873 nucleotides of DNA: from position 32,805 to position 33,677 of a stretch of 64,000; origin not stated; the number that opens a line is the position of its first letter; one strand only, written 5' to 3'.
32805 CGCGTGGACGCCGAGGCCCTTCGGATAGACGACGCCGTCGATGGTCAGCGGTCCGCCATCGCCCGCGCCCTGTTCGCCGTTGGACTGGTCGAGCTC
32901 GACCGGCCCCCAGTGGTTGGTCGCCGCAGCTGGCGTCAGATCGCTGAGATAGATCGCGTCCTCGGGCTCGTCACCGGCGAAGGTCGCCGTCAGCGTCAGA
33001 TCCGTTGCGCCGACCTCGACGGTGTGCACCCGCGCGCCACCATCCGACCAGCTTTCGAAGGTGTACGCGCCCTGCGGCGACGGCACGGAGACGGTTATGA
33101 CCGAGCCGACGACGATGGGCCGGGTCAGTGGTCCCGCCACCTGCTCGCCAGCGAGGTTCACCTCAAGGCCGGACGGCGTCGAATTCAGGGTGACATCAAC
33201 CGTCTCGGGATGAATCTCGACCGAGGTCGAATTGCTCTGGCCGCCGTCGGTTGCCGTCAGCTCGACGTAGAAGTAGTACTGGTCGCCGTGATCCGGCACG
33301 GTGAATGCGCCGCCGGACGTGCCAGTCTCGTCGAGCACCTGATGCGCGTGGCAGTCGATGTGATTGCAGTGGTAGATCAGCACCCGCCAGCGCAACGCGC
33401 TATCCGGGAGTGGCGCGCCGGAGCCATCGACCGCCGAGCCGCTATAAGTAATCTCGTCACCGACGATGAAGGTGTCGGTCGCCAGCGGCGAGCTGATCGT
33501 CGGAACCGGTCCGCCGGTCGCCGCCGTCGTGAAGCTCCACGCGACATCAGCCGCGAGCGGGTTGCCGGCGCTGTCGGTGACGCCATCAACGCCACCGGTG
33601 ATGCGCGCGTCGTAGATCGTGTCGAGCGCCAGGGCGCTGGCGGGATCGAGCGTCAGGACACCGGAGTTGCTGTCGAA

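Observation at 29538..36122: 2194-aa secreted protein with an unusual domain combination, embedded in the glycan operon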

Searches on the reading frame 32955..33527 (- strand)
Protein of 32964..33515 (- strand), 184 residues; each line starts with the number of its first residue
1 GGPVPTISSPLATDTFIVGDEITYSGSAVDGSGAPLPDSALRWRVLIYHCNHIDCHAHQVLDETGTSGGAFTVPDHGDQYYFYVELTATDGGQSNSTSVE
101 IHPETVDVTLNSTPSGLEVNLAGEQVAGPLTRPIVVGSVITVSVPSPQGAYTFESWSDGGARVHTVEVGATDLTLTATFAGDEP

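Call 22: search_protein_families(library=pfam, proteins=[window:32964-33515:-], max_evalue=1)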
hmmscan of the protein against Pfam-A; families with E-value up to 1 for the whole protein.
seq(184 aa): 4 families
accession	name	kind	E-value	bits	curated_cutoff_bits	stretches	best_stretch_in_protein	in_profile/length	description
PF18998.6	Flg_new_2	-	0.0066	16.8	23.6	1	137-181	22-71/73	Divergent InlB B-repeat domain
PF19410.4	DUF5980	-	0.017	16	27.1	1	104-168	24-89/97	Family of unknown function (DUF5980)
PF09898.14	DUF2125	-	0.11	12.4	24.2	1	89-180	148-241/319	Uncharacterized protein conserved in bacteria (DUF2125)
PF03633.20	Glyco_hydro_65C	-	0.12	12.6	22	1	98-126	33-60/62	Glycosyl hydrolase family 65, C-terminal domain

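Call 35: predict_structure(alignment_id=A1)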
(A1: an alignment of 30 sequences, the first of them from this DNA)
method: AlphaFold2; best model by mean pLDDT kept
length: 191 residues; sequences in the alignment: 30
mean_pLDDT: 94.2   pTM: 0.84
mean pLDDT of the five models: 94.2, 93.9, 93.9, 93.2, 93.0
residues with pLDDT >= 90: 169; 70-90: 14; 50-70: 8; < 50: 0
segments of 3 or more residues with pLDDT < 50: none
pLDDT, mean of each block of 10 residues (from residue 1): 80 98 98 97 98 88 97 97 93 96 98 97 95 96 97 96 98 98 80 52
secondary structure, 60 per line:
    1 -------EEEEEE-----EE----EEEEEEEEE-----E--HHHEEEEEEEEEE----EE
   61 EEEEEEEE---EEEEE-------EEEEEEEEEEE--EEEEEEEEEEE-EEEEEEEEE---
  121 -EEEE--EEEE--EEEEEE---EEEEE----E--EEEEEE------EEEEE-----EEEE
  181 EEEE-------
elements in order: E8-13 E25-33 E45-54 E59-68 E72-76 E84-94 E97-107 E109-117 E122-125 E128-131 E134-139 E143-147 E155-160 E167-171 E177-184
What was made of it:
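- Checked: The 'insert' (aa 870-1053) is two Ig-like domains (call 35).
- The model is confident (pLDDT 94), and these residues sit on a disulfide-stapled hairpin (call 35).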

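Call 37: fold_search(model_id=the predicted structure, library=pdb)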
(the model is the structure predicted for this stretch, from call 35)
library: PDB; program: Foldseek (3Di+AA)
matches with E <= 10: 1743; with E <= 0.001: 3
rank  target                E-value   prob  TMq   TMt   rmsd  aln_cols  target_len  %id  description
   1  6ixy_B                1.7e-04  0.99  0.30  0.17  13.9       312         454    8  X-ray structure of major pilin from C. perfringens SM101 (released 2019-08-14)
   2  9lj6                  4.2e-04  0.99  0.30  0.25  11.2       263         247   11  Crystal Structure of C-terminal rigid fragment containing middle and C-terminal domains of the Basal pilin EbpB from Ent (released 2025-07-16)
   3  3f7q_A                9.6e-04  0.97  0.30  0.27  13.0       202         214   12  First pair of Fibronectin type III domains and part of the connecting segment of the integrin beta4 (released 2009-03-10)
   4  7vcr_A                1.3e-03  0.77  0.23  0.12  20.1       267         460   10  Crystal Structure of PitA fragment from pilus islet-2 of Streptococcus oralis (released 2022-06-01)
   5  4q58_C                1.8e-03  0.96  0.28  0.29  13.0       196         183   14  Crystal structure of the plectin 1a actin-binding domain/integrin beta 4 fragment complex (released 2014-07-23)
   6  2fau                  1.8e-03  0.94  0.32  0.23  12.6       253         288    7  Crystal structure of human vps26 (released 2006-05-30)
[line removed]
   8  9m00_B                2.1e-03  0.97  0.32  0.22  11.1       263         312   10  Crystal Structure of the Basal pilin EbpB from Enterococcus faecalis with a partially disordered N-terminal domain. (released 2025-07-16)
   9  5cl2_A                2.5e-03  1.00  0.39  0.32   9.1       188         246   11  Crystal structure of Spo0M, sporulation control protein, from Bacillus subtilis. (released 2015-12-16)
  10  6ixy_A                2.5e-03  0.92  0.29  0.16  14.4       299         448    8  X-ray structure of major pilin from C. perfringens SM101 (released 2019-08-14)
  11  9lr7_D                2.6e-03  0.96  0.31  0.20  10.5       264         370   10  Crystal Structure of the Basal pilin EbpB from Enterococcus faecalis. (released 2025-07-16)
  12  4x9b_B                2.6e-03  0.92  0.30  0.18  12.5       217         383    7  Crystal structure of Dscam1 isoform 4.44, N-terminal four Ig domains (released 2015-12-16)
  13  9lr7_A                2.6e-03  0.91  0.29  0.18  13.1       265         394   10  Crystal Structure of the Basal pilin EbpB from Enterococcus faecalis. (released 2025-07-16)
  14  1qg3_A                2.7e-03  0.95  0.32  0.32  13.1       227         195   13  CRYSTAL STRUCTURE OF A TANDEM PAIR OF FIBRONECTIN TYPE III DOMAINS FROM THE CYTOPLASMIC TAIL OF INTEGRIN ALPHA6 BETA4 (released 1999-08-20)
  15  4qrb                  2.9e-03  0.69  0.23  0.14  15.2       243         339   10  Structure and specificity of L-D-Transpeptidase from Mycobacterium tuberculosis and antibiotic resistance: Calcium bindi (released 2015-12-23)
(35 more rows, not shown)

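Call 63: search_solved_structures(query=A1, max_evalue=1)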
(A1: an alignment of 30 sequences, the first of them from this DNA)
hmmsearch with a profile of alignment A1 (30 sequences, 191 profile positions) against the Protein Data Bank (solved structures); distinct sequences matched with E-value up to 1: 6.
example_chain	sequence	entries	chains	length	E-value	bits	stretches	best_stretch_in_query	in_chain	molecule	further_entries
4aqo_A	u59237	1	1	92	0.015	17.8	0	3-42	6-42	COLLAGENASE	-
9kvu_A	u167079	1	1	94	0.058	15.9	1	4-39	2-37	bacterial immunoglobulin domain B1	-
4jrw_A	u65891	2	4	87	0.087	15.3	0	6-42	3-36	Collagenase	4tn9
8rkh_A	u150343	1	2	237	0.26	13.7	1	106-174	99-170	Zona pellucida sperm-binding protein 2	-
2y72_A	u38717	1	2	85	0.42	13.1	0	83-106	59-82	COLLAGENASE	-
2pkd_A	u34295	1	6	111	0.53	12.7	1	96-184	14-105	SLAM family member 5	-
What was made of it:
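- Tried and rejected: A profile search of PDB sequences gave nothing below E 0.015 (call 63).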

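Call 85: search_protein_representatives(alignment_id=A1)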
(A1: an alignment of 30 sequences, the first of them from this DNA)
Query: 30 sequences, 191 profile positions. Proteins with E-value up to 0.001 (for the whole library): 15381; up to 1e-10: 8133; up to 1e-30: 2748. The best 150 are listed.
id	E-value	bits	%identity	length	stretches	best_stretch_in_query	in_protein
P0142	6.0e-170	576.9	-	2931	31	3-52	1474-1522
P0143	5.2e-165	560.8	-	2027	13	111-184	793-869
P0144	7.5e-152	517.9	-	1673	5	2-184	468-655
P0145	1.3e-150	513.8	-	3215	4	4-188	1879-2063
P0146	7.5e-150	511.3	-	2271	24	3-47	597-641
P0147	3.9e-149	509.0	-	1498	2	2-185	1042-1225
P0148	1.1e-141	484.8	-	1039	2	3-188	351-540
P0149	2.1e-141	483.8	-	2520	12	112-186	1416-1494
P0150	1.8e-140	480.7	-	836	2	2-185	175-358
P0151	4.4e-136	466.5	-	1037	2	2-188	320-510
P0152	6.3e-135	462.7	-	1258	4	2-185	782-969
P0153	1.4e-130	448.5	-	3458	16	96-186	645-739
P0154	6.2e-129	443.1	-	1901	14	60-186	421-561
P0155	1.0e-126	435.9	-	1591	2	3-187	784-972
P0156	1.2e-120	416.1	-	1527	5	4-185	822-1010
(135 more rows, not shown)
